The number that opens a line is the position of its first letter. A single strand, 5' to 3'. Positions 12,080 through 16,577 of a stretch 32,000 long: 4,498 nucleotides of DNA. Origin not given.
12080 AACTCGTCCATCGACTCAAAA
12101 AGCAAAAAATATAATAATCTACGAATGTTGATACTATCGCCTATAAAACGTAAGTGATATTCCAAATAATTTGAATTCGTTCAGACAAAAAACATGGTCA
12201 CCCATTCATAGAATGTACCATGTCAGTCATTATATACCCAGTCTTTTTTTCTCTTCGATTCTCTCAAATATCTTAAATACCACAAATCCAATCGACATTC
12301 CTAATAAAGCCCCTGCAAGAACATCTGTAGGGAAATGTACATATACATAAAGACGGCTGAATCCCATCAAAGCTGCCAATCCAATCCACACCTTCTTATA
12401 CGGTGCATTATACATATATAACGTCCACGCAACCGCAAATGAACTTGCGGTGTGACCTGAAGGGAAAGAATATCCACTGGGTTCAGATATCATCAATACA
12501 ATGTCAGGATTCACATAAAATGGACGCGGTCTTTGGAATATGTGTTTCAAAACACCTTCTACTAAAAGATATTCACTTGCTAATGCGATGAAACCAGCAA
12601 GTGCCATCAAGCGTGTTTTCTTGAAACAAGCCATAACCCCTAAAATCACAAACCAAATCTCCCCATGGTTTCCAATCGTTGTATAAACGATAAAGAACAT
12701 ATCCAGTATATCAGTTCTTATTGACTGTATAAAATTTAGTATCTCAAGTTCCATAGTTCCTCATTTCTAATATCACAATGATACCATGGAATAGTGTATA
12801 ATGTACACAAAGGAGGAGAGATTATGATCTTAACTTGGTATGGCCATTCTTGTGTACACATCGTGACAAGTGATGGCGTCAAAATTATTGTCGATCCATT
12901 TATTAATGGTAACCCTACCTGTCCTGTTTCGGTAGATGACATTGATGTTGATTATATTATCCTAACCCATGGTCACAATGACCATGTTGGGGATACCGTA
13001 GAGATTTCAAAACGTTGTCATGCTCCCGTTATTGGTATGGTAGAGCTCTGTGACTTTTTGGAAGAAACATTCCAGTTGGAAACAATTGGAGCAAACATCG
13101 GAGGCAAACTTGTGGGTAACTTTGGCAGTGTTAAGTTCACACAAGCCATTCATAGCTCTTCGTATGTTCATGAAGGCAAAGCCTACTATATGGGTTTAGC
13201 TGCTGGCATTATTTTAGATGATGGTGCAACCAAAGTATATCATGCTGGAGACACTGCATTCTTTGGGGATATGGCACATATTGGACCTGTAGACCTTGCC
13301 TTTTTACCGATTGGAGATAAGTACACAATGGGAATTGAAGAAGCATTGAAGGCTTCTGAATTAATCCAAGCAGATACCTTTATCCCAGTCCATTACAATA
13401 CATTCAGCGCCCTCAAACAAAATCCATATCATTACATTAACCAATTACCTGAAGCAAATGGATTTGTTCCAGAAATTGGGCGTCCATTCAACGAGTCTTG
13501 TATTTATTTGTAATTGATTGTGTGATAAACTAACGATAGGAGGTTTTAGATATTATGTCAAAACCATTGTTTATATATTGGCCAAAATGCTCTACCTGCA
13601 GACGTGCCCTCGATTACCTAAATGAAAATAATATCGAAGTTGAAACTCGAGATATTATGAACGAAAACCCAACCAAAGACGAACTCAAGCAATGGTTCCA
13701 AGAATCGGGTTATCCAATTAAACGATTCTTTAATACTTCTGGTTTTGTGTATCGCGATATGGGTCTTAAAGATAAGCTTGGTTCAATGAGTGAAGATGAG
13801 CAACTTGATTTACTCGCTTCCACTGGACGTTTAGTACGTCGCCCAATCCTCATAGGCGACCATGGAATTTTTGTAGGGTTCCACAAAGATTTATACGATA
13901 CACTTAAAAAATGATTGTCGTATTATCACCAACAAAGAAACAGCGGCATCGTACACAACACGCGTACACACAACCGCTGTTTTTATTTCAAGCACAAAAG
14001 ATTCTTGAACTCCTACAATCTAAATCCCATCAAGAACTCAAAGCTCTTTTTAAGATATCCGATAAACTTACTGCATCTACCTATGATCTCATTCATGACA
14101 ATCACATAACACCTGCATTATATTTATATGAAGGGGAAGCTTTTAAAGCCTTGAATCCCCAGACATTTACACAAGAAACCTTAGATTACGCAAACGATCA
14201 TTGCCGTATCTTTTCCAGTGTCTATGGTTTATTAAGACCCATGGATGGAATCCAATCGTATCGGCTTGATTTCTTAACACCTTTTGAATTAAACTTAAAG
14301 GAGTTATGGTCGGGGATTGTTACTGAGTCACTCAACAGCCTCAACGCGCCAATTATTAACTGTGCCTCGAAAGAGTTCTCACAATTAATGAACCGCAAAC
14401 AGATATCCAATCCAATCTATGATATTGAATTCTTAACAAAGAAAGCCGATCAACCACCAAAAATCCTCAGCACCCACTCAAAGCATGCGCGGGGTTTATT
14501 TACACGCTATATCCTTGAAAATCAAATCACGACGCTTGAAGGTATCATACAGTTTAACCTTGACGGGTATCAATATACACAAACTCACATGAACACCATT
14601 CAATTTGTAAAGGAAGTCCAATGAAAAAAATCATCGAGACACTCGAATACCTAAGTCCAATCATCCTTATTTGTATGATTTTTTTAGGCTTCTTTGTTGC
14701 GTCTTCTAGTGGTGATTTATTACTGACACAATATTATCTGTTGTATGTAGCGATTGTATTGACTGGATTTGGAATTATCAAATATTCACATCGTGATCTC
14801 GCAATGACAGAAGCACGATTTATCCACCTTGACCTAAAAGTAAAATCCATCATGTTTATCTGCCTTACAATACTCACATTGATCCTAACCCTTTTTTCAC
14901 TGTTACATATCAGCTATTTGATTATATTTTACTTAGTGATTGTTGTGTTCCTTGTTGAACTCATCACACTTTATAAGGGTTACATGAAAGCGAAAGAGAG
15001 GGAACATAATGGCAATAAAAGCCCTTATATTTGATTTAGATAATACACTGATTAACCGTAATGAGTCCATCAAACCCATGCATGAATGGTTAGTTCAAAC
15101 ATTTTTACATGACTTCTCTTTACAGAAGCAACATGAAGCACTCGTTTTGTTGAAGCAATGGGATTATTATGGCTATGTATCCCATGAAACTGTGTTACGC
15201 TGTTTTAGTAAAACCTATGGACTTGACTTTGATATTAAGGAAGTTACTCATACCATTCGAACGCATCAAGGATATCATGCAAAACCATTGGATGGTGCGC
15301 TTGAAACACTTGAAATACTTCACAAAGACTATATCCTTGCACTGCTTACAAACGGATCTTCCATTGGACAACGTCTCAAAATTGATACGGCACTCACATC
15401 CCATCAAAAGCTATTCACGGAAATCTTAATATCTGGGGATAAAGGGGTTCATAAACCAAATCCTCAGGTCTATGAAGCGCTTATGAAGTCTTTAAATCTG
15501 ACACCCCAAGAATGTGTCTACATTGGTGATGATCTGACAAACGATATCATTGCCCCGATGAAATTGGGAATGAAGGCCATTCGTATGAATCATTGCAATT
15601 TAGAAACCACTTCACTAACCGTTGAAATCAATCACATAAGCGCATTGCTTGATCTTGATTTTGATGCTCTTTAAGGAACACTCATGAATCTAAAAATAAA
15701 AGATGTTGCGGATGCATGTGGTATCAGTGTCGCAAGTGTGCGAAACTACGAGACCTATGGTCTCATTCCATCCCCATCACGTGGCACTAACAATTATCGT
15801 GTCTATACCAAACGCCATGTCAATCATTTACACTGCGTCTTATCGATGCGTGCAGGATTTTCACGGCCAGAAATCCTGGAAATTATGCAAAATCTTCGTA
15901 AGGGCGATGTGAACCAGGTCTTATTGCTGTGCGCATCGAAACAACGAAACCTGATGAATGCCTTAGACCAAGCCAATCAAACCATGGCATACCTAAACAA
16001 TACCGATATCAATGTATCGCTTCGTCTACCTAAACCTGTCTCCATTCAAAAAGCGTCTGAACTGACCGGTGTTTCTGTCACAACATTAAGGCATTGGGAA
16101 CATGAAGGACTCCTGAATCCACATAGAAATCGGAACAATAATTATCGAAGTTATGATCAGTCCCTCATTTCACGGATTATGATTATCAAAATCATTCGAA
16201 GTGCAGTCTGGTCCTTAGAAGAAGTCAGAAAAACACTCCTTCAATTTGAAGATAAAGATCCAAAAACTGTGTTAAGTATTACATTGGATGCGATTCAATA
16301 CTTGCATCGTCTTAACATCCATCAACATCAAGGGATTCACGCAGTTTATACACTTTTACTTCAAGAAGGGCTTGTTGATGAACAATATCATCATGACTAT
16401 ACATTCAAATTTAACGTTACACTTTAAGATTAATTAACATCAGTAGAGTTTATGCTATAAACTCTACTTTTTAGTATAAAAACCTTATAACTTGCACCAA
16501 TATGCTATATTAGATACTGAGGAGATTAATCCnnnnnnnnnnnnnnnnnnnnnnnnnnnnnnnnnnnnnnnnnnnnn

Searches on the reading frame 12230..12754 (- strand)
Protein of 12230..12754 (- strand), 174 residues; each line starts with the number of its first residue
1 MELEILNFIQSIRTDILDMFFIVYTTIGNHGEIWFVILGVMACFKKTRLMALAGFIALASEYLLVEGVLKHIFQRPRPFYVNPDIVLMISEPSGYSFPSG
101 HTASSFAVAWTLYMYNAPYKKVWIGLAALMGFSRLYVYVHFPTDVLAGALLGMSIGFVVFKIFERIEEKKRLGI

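Call 53: search_protein_families(library=pfam, proteins=[window:12230-12754:-], max_evalue=0.00001)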
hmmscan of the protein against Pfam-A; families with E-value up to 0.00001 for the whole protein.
window:12230-12754:- (174 aa): 2 families
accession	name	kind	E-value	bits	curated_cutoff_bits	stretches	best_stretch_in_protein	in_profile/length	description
PF01569.27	PAP2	-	1e-28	100.1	27.2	1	57-165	8-127/130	PAP2 superfamily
PF14378.12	PAP2_3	-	3.1e-06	27.6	27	1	95-153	125-185/190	PAP2 superfamily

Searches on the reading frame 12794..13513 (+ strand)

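Call 53: search_protein_families(library=pfam, proteins=[window:12794-13513:+], max_evalue=0.00001)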
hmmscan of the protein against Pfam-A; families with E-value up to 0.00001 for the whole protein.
window:12794-13513:+ (239 aa): 3 families
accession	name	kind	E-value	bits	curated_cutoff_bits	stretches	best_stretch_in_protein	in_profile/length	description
PF12706.13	Lactamase_B_2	-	1.2e-23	84.2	27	1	31-201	3-200/200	Beta-lactamase superfamily domain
PF13483.12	Lactamase_B_3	-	3.7e-19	69.7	24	1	13-200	2-160/160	Beta-lactamase superfamily domain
PF00753.33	Lactamase_B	-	2.6e-15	57.3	22.7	1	15-91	3-83/196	Metallo-beta-lactamase superfamily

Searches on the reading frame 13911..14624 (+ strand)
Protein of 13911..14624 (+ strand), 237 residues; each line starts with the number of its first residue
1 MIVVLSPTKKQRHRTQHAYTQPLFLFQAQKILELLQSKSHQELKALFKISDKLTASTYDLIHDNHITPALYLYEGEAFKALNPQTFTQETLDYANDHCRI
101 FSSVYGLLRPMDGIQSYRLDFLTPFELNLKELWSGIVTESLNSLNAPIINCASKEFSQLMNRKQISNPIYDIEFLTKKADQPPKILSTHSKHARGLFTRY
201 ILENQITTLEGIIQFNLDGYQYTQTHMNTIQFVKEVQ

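Call 53: search_protein_families(library=pfam, proteins=[window:13911-14624:+], max_evalue=0.00001)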
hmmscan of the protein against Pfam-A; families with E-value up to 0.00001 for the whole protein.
window:13911-14624:+ (237 aa): 1 family
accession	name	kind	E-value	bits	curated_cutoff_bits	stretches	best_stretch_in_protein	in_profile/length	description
PF03883.20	H2O2_YaaD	-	6.5e-64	216.1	29.6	1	1-224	1-234/236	Peroxide stress protein YaaA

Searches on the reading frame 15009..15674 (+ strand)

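Call 53: search_protein_families(library=pfam, proteins=[window:15009-15674:+], max_evalue=0.00001)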
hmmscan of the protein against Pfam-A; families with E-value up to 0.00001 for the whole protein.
window:15009-15674:+ (221 aa): 3 families
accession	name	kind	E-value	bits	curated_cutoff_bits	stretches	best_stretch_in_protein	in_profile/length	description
PF13419.12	HAD_2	-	1.1e-24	87.9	23.8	1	6-191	1-176/178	Haloacid dehalogenase-like hydrolase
PF00702.32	Hydrolase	-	5.6e-19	69.7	26.4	1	3-182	1-186/191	haloacid dehalogenase-like hydrolase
PF13242.12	Hydrolase_like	-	9.5e-09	35.5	22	1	148-191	3-46/75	HAD-hyrolase-like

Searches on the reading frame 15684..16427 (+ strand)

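Call 53: search_protein_families(library=pfam, proteins=[window:15684-16427:+], max_evalue=0.00001)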
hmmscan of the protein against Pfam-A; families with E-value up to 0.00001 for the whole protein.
window:15684-16427:+ (247 aa): 4 families
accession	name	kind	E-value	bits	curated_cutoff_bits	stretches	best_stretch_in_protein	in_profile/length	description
PF00376.29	MerR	-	4.7e-28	97.1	28.2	2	120-157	1-38/38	MerR family regulatory protein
PF13411.12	MerR_1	-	8.3e-27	93.5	21.6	2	120-185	2-66/69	MerR HTH family regulatory protein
PF01381.28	HTH_3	-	8.7e-07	29.3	23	0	2-32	9-39/55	Helix-turn-helix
PF12728.13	HTH_17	-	3.3e-06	27.7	27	0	120-155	3-37/51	Helix-turn-helix domain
